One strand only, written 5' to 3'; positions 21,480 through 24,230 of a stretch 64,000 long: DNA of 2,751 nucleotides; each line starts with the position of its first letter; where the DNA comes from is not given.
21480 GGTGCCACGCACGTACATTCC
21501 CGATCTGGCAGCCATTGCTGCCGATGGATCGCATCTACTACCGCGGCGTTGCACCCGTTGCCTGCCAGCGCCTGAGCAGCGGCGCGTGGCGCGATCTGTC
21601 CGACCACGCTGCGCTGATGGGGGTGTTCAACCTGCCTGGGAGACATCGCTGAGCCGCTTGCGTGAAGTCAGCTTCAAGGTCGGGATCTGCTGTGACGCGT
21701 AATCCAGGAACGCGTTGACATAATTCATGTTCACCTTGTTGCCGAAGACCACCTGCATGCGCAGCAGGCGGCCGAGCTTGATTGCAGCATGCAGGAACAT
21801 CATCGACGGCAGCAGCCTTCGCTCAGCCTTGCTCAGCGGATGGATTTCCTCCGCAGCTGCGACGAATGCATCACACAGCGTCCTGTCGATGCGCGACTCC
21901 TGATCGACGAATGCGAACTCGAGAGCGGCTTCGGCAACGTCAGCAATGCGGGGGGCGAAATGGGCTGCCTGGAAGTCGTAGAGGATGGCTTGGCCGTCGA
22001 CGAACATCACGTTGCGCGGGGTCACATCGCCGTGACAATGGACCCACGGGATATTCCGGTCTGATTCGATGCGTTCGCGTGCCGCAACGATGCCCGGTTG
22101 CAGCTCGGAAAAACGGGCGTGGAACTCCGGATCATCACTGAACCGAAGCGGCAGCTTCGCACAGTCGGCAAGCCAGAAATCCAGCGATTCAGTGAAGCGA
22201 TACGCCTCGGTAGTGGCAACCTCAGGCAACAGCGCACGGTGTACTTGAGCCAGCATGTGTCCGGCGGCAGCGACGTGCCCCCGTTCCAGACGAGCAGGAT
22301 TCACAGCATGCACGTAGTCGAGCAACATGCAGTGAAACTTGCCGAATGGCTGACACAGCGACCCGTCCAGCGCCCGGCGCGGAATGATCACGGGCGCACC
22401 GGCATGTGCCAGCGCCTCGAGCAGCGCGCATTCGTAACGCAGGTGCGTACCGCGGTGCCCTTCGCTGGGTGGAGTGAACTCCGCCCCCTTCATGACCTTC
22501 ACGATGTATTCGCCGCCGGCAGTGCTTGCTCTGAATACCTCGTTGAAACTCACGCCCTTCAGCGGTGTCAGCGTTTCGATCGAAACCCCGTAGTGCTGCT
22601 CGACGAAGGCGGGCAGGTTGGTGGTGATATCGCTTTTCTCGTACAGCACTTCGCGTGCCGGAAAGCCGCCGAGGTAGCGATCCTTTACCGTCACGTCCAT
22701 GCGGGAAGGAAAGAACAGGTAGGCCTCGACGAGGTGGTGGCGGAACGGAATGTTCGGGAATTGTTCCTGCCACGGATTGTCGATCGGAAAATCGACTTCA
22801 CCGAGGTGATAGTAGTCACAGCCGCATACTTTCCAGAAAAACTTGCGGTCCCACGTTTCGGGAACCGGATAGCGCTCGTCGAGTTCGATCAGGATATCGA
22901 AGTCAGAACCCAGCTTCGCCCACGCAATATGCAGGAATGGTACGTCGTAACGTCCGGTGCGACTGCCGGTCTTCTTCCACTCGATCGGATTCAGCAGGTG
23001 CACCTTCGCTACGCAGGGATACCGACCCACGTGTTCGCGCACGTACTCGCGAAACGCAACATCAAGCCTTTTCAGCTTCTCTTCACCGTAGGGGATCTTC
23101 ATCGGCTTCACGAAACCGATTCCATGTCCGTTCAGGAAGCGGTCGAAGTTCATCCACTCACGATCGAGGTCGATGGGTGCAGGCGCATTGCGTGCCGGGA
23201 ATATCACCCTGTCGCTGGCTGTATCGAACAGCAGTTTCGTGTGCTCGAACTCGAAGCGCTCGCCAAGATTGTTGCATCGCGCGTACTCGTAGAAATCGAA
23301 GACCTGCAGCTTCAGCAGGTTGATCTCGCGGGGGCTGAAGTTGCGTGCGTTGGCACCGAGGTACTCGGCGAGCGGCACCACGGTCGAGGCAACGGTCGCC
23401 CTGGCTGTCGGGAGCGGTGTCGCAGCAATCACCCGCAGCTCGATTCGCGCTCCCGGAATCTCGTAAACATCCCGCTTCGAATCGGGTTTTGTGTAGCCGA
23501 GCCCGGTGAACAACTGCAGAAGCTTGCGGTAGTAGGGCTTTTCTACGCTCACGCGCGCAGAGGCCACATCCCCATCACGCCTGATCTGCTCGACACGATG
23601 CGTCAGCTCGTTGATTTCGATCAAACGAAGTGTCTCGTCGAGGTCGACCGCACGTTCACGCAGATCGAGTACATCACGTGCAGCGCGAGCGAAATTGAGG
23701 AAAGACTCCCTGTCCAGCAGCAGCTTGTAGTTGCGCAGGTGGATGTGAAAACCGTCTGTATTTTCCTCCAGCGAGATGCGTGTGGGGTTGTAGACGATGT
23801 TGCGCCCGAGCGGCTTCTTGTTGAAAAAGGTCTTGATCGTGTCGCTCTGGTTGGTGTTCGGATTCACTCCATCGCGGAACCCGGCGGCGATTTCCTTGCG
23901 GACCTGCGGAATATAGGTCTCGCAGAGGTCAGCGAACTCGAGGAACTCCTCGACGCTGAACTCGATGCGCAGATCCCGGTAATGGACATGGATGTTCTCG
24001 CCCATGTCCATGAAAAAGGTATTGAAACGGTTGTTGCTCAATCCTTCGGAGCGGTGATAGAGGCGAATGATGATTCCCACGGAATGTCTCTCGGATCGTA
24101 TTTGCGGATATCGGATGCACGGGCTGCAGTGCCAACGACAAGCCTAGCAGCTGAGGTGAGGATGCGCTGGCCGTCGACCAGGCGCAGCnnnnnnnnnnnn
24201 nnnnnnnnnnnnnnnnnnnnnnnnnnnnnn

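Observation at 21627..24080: Orphan 817-aa multidomain protein (novel duplicated N-terminal module, possible NTase segment, APH-like kinase) downstream of SOS-controlled dnaE2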

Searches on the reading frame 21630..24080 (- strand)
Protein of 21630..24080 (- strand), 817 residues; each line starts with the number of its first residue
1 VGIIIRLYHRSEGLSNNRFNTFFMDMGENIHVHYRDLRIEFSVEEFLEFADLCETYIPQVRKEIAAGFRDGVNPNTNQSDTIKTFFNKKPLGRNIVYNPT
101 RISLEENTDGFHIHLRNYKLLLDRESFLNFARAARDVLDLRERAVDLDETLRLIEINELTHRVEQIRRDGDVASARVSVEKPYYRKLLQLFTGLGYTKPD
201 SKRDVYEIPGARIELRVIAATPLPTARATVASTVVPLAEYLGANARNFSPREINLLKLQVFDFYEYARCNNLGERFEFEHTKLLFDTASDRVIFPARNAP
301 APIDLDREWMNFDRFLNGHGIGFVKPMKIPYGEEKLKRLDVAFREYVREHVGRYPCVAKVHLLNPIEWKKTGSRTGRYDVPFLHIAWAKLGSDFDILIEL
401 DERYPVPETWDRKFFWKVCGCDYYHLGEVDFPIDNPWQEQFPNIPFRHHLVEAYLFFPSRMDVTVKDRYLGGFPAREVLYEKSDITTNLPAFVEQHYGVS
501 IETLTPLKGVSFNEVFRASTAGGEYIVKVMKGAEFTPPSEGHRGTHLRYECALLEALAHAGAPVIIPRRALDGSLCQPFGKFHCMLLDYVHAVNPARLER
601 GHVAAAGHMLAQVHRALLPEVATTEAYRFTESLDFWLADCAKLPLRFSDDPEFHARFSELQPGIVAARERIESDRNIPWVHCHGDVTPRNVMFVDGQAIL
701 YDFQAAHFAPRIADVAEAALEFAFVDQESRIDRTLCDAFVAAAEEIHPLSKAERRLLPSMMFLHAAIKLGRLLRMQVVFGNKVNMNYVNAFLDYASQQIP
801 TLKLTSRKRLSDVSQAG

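Call 3: search_protein_families(library=pfam, proteins=[window:21630-24080:-], max_evalue=1)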
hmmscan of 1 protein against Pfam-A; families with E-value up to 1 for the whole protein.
window:21630-24080:- (817 aa): 4 families
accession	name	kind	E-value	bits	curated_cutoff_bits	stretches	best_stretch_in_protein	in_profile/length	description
PF01636.29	APH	-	1.5e-17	64.6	23.2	1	505-734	3-224/239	Phosphotransferase enzyme family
PF01633.27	Choline_kinase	-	0.0029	17.4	29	1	606-725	92-210/300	Choline/ethanolamine kinase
PF19974.5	TCAD9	-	0.013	15.2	40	1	682-715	300-334/429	Ternary complex associated domain 9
PF02958.26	EcKL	-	0.019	14.7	22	1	655-716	190-258/294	Ecdysteroid kinase-like family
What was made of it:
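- On APH phosphotransferase family (PF01636): 64.6 bits against a cut-off of 23.2, covering residues 505-734 (call 3).
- There is a Pfam APH match (call 3).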

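Call 4: search_protein_families(library=ncbifam, proteins=[window:21630-24080:-], max_evalue=1)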
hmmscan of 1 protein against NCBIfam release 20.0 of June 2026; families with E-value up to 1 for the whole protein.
window:21630-24080:- (817 aa): 8 families
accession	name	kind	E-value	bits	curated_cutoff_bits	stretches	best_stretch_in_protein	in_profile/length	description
NF003558.0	PRK05231.1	equivalog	3.5e-16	59.1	271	1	491-767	14-275/322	homoserine kinase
TIGR00938.1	thrB_alt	equivalog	5.2e-07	29.3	255.9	1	545-762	60-270/307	homoserine kinase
NF008738.0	PRK11768.1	equivalog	7.7e-06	25.5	194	1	548-715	69-232/327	serine/threonine protein kinase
TIGR02906.1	spore_CotS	subfamily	0.00022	20.3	172.7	1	679-761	188-268/314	CotS family spore coat protein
NF011463.0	PRK14879.1-4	equivalog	0.0093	15.4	188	1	682-716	136-170/237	Kae1-associated kinase Bud32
TIGR03724.2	arch_bud32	equivalog_domain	0.026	14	125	1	682-716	107-141/193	KEOPS complex kinase/ATPase Bud32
NF000052.4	APH_9_Ia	exception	0.12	11.6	680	0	491-620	13-135/330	aminoglycoside O-phosphotransferase APH(9)-Ia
NF053880.1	SprCtKinCotIBac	equivalog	0.2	10.6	550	1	681-758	207-283/328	spore coat kinase CotI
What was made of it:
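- On Type II homoserine kinase (NF003558 / TIGR00938): 59.1 bits against 271, and 29.3 against 255.9 (call 4).
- No resistance-family model is met: APH(9)-Ia scores 11.6 bits against a cut-off of 680, and homoserine kinase scores 59 against 271 (call 4).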

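Call 5: search_protein_families(library=padloc, proteins=[window:21630-24080:-], max_evalue=1)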
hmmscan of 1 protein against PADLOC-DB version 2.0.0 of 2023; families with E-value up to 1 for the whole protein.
window:21630-24080:- (817 aa): 0 families
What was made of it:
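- On Known anti-phage defence proteins (PADLOC): No families matched at E <= 1 (call 5).
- No nucleic-acid-related domain was detected (calls 3, 4, 5).
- Tried and rejected: Anti-phage defence models gave no match (call 5).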

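Call 6: find_homologous_proteins(query=window:21630-24080:-)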
Query window:21630-24080:- (817 aa): 110 proteins with E <= 0.001 among 8000 candidates.
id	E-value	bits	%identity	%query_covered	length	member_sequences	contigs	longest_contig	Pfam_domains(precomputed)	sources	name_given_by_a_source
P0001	0.0e+0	1904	100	100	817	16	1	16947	PF01636.30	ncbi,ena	-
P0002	0.0e+0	1577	81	100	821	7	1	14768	PF01636.30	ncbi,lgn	-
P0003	0.0e+0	1332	71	97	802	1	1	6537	PF01636.30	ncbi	-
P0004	0.0e+0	1302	69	97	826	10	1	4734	PF01636.30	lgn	-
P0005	0.0e+0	1275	69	95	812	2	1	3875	PF01636.30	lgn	-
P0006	0.0e+0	1255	67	97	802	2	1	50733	PF01636.30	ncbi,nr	ncbi:MAG: phosphotransferase [Alphaproteobacteria bacterium]|nr:phosphotransferase [Alphaproteobacte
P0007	0.0e+0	1235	66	97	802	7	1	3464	PF01636.30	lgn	-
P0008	0.0e+0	1127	53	62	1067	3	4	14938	PF01636.30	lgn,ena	-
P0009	0.0e+0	1063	59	98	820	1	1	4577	PF01636.30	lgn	-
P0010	0.0e+0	1058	58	99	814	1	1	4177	PF01636.30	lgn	-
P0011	0.0e+0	1039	57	98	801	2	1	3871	PF01636.30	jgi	jgi:Ser/Thr protein kinase RdoA (MazF antagonist)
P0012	0.0e+0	1022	57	98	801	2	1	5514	PF01636.30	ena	-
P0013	0.0e+0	1019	56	100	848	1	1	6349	PF01636.30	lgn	-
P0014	0.0e+0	1019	56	99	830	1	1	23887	PF01636.30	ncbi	ncbi:MAG: phosphotransferase [Magnetospirillum sp. WYHS-4]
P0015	2.0e-290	984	56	97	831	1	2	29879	PF01636.30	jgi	jgi:Ser/Thr protein kinase RdoA (MazF antagonist)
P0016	2.3e-289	981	55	98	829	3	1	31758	PF01636.30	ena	-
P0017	2.4e-258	878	50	97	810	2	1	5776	PF01636.30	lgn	-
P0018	1.9e-254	865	49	97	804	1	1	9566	PF01636.30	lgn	-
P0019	1.3e-249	849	50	98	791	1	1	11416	PF01636.30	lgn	-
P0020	8.1e-247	840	48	98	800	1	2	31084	PF01636.30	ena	-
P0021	6.0e-242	824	50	97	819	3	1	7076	PF01636.30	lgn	-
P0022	1.0e-236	807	46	97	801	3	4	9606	PF01636.30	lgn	-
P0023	1.5e-223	763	45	97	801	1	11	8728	PF01636.30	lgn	-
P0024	3.0e-222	759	45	97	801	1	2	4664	PF01636.30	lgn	-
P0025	4.2e-215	735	45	97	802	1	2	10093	PF01636.30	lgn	-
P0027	6.1e-184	632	40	97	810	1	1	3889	PF01636.30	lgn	-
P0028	7.9e-174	598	39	97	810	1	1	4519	PF01636.30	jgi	jgi:Ser/Thr protein kinase RdoA (MazF antagonist)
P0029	1.8e-170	587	41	98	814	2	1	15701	PF01636.30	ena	-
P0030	3.2e-158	547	36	98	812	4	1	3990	PF01636.30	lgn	-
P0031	4.8e-151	523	35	98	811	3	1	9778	PF01636.30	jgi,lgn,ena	-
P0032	1.8e-147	511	36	97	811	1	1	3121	PF01636.30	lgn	-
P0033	1.0e-145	506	35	94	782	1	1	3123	PF01636.30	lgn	-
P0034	2.0e-128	448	34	97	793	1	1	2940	PF01636.30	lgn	-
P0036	6.9e-123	430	36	95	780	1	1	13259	PF01636.30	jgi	-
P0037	7.4e-121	423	33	96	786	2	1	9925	PF01636.30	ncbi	-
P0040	7.0e-118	413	33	98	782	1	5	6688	PF01636.30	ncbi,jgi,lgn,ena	-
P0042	2.4e-117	412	42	59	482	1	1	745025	-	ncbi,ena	-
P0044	2.0e-114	402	33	95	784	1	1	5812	PF27663.1,PF01636.30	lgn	-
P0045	2.9e-114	401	35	94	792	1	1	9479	PF01636.30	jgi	jgi:Ser/Thr protein kinase RdoA (MazF antagonist)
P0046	1.2e-112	396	31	94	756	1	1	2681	PF01636.30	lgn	-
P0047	1.2e-112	396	32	95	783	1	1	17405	PF01636.30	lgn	-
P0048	1.8e-111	392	32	95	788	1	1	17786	PF01636.30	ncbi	-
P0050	6.2e-111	390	31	95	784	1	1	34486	PF27663.1,PF01636.30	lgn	-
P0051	1.3e-110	389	35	88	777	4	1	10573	PF01636.30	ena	-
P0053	6.6e-110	387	32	95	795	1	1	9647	PF01636.30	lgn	-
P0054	8.2e-110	387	31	95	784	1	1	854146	PF01636.30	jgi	jgi:Ser/Thr protein kinase RdoA (MazF antagonist)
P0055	8.9e-110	387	30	98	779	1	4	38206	PF01636.30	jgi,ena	-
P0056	1.4e-109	386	31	95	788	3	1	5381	PF27663.1,PF01636.30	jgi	-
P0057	1.9e-109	386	31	97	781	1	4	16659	PF01636.30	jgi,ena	-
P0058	3.8e-109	385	32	95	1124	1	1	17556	PF13186.12,PF04055.28,PF13353.12,PF01636.30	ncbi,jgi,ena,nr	ncbi:MAG: phosphotransferase [Desulfobulbaceae bacterium]|nr:phosphotransferase [Desulfobulbaceae ba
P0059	8.1e-109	383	30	99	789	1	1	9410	PF02958.27,PF01636.30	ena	-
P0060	2.1e-107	379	32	95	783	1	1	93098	PF01636.30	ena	-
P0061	4.0e-107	378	32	95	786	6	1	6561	PF27663.1,PF01636.30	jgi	jgi:Ser/Thr protein kinase RdoA (MazF antagonist)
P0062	7.7e-107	377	30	95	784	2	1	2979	PF01636.30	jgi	jgi:Ser/Thr protein kinase RdoA (MazF antagonist)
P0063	1.5e-106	376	30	95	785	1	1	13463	PF01636.30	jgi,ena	jgi:Ser/Thr protein kinase RdoA (MazF antagonist)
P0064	9.3e-106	373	32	95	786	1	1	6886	PF27663.1,PF02958.27,PF01636.30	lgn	-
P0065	2.2e-105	372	31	95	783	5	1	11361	PF01636.30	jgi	jgi:Ser/Thr protein kinase RdoA (MazF antagonist)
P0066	3.1e-105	372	32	95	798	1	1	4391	PF01636.30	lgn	-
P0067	5.2e-105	371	31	95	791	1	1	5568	PF27663.1,PF01636.30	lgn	-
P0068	5.2e-105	371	31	95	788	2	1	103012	PF01636.30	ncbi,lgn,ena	-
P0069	7.2e-105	370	31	97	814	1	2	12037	PF01636.30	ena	-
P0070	5.8e-104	367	31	95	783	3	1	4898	PF27663.1,PF01636.30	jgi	jgi:Ser/Thr protein kinase RdoA (MazF antagonist)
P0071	2.1e-102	362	32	92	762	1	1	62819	PF27663.1,PF01636.30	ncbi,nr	ncbi:MAG: phosphotransferase [Desulfocapsaceae bacterium]|nr:phosphotransferase [Desulfocapsaceae ba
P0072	3.4e-102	362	30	95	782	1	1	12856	PF01636.30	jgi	jgi:Ser/Thr protein kinase RdoA (MazF antagonist)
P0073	6.2e-102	361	31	95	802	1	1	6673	PF01636.30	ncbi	-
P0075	1.7e-99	353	31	93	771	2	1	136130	PF27663.1,PF01636.30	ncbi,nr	ncbi:MAG: phosphotransferase [Proteobacteria bacterium]|nr:phosphotransferase [Pseudomonadota bacter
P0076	6.4e-93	331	30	96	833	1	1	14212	PF01636.30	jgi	jgi:Ser/Thr protein kinase RdoA (MazF antagonist)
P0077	3.2e-91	325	31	96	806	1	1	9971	PF02958.27,PF01636.30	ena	-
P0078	3.6e-91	325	31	92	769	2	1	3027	PF01636.30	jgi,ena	-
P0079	2.2e-87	313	31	95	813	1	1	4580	PF01636.30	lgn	-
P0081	1.8e-83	300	29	95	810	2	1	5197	PF01636.30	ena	-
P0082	9.3e-83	297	29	95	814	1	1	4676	PF01636.30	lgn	-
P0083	1.1e-82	297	30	95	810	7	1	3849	PF01636.30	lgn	-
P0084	9.4e-82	294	28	95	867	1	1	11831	PF01636.30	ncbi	-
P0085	1.4e-80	290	30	95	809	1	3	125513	PF01636.30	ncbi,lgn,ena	-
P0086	1.6e-80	290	29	95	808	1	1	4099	PF01636.30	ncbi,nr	ncbi:MAG: phosphotransferase [Magnetococcales bacterium]|nr:phosphotransferase [Magnetococcales bact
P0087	4.2e-79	285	29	95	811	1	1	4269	PF01636.30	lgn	-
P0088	7.0e-79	284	29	95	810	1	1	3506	PF01636.30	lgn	-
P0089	7.3e-79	284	29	95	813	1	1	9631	PF01636.30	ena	-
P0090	1.4e-78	283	28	95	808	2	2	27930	PF01636.30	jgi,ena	-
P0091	6.2e-78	281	31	95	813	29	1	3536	PF01636.30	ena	-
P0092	1.2e-77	280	30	95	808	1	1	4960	PF01636.30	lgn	-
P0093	1.6e-77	280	30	95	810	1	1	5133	PF01636.30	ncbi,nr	ncbi:MAG: phosphotransferase [Magnetococcales bacterium]|nr:phosphotransferase [Magnetococcales bact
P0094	1.8e-77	280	29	95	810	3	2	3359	PF01636.30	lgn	-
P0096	6.3e-76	275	29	95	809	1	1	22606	PF01636.30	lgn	-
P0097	7.3e-76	274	28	95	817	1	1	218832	PF01636.30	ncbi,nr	ncbi:MAG: phosphotransferase [Gallionella sp.]|nr:phosphotransferase [Gallionella sp.]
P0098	1.0e-75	274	29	95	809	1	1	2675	PF01636.30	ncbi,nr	ncbi:MAG: phosphotransferase [Magnetococcales bacterium]|nr:phosphotransferase [Magnetococcales bact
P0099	1.7e-75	273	28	95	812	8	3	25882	PF01636.30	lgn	-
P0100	2.4e-75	273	29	95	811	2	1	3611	PF01636.30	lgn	-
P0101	3.3e-75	272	28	95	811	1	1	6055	PF01636.30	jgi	jgi:Ser/Thr protein kinase RdoA (MazF antagonist)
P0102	3.5e-75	272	29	95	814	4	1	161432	PF01636.30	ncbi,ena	-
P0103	6.5e-74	268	29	95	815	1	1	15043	PF01636.30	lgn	-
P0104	8.1e-74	268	29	95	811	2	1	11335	PF01636.30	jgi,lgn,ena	jgi:Ser/Thr protein kinase RdoA (MazF antagonist)/predicted nucleotidyltransferase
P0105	4.4e-72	262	28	95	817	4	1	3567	PF01636.30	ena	-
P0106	8.6e-72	261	28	95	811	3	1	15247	PF01636.30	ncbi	ncbi:MAG: phosphotransferase enzyme family protein [Methylobacter sp.]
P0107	4.2e-71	259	28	95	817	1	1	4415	PF01636.30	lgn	-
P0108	4.1e-68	249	29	95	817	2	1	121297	PF01636.30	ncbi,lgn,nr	ncbi:MAG: phosphotransferase [Gallionella sp.]|nr:phosphotransferase [Gallionella sp.]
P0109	2.4e-66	243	27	95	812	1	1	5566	PF01636.30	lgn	-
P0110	4.7e-66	242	27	95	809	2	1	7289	PF01636.30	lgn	-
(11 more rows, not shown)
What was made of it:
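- Checked: 'Orphan' is wrong: 110 homologues were found, most of them full length (call 6).
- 110 homologues were found, most of them full length (call 6).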

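Call 7: search_solved_structures(query=window:21630-24080:-, max_evalue=1)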
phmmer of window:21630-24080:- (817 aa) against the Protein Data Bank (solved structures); distinct sequences matched with E-value up to 1: 1.
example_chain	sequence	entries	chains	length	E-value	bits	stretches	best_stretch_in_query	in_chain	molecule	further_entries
5awx_A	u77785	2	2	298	0.35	12.5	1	706-791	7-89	Receptor-type tyrosine-protein phosphatase zeta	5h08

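Call 8: search_protein_families(library=pfam, proteins=[P0044, P0058, P0042, P0008], max_evalue=0.01)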
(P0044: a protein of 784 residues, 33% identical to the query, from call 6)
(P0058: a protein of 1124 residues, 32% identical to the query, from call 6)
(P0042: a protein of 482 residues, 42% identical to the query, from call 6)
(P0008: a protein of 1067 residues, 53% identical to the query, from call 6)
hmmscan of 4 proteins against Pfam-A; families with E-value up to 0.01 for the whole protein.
P0044 (784 aa): 6 families
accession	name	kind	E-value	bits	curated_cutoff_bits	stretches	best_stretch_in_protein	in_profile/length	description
PF01636.29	APH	-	3.8e-12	46.9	23.2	1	507-725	11-233/239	Phosphotransferase enzyme family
PF01633.27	Choline_kinase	-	0.00081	19.2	29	1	644-710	143-211/300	Choline/ethanolamine kinase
PF19974.5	TCAD9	-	0.0019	17.9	40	1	665-700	299-335/429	Ternary complex associated domain 9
PF08277.18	PAN_3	-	0.0022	18.2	21.1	0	650-690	13-53/71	PAN-like domain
PF02958.26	EcKL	-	0.0023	17.8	22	1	664-701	216-259/294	Ecdysteroid kinase-like family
PF01163.29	RIO1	-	0.0052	16.9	22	0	666-687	127-148/187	RIO domain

P0058 (1124 aa): 8 families
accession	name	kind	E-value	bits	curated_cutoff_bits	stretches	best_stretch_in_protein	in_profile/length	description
PF01636.29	APH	-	1.5e-16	61.3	23.2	1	507-730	11-238/239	Phosphotransferase enzyme family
PF04055.27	Radical_SAM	-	5.3e-14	53.2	29.5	1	816-928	2-109/166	Radical SAM superfamily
PF13353.11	Fer4_12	-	1.2e-08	35.8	22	1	820-894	14-90/137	4Fe-4S single cluster domain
PF13186.11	SPASM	-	3.4e-07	30.9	21.5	1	1025-1069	5-49/67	Iron-sulfur cluster-binding domain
PF02958.26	EcKL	-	5.5e-05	23.1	22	1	608-700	161-258/294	Ecdysteroid kinase-like family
PF01633.27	Choline_kinase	-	0.00016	21.5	29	1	630-709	130-210/300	Choline/ethanolamine kinase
PF01163.29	RIO1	-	0.0034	17.5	22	0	650-687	112-148/187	RIO domain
PF19974.5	TCAD9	-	0.0035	17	40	1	644-700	280-335/429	Ternary complex associated domain 9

P0042 (482 aa): 1 family
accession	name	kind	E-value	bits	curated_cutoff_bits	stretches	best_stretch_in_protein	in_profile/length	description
PF01771.23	Viral_alk_exo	-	0.0078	15.4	20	0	80-159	195-271/461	Viral alkaline exonuclease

P0008 (1067 aa): 1 family
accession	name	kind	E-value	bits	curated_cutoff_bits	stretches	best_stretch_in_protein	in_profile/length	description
PF01636.29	APH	-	7e-13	49.3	23.2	1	779-1012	11-231/239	Phosphotransferase enzyme family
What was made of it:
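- The radical SAM/SPASM fusion fits a modification pathway better (call 8).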

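Call 14: find_encoding_contigs(protein=P0001, flank=10000, max_places=3)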
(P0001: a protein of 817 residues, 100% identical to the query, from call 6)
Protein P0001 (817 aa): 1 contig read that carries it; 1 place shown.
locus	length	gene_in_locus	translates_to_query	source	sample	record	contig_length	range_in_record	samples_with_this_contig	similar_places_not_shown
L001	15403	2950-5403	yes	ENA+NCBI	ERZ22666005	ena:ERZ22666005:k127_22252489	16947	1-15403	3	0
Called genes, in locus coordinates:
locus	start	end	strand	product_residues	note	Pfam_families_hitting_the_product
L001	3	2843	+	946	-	?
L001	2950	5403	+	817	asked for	PF01636:APH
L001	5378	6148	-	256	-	PF03372:Exo_endo_phos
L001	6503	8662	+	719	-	PF00317:Ribonuc_red_lgN, PF02867:Ribonuc_red_lgC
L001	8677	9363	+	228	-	PF12637:TSCPD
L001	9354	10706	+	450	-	PF24827:AstE_AspA_cat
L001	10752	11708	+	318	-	PF00923:TAL_FSA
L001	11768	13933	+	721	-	PF00664:ABC_membrane, PF00005:ABC_tran, PF02463:SMC_N (faint)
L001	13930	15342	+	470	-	PF25919:BSH_CusB (faint), PF25917:BSH_RND (weak), PF25994:HH_AprE, PF26002:Beta-barrel_AprE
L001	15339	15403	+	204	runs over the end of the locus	PF08281:Sigma70_r4_2 (weak), PF00196:GerE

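Call 15: find_encoding_contigs(protein=P0006, flank=10000, max_places=2)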
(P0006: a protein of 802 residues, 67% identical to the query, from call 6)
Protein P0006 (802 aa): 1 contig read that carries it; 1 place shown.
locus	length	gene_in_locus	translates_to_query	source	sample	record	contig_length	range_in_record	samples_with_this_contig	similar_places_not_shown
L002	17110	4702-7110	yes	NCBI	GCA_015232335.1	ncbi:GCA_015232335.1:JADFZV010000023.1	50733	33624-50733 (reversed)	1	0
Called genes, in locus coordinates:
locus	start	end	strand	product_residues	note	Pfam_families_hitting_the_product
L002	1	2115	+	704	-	?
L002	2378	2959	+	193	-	PF06242:TrcR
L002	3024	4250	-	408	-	PF00909:Ammonium_transp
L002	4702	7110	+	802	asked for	PF01636:APH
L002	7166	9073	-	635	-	PF16177:ACAS_N, PF00501:AMP-binding, PF13193:AMP-binding_C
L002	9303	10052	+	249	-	PF00990:GGDEF (weak)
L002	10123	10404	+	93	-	PF05015:HigB-like_toxin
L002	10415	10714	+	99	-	PF01381:HTH_3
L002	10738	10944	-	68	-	PF04325:DUF465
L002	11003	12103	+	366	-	PF00365:PFK, PF01513:NAD_kinase (weak)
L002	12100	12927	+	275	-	PF13578:Methyltransf_24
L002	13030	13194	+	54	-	PF04325:DUF465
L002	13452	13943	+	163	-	PF00731:AIRC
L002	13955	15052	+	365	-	PF22660:RS_preATP-grasp-like, PF02222:ATP-grasp, PF17769:PurK_C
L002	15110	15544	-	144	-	PF07309:FlaF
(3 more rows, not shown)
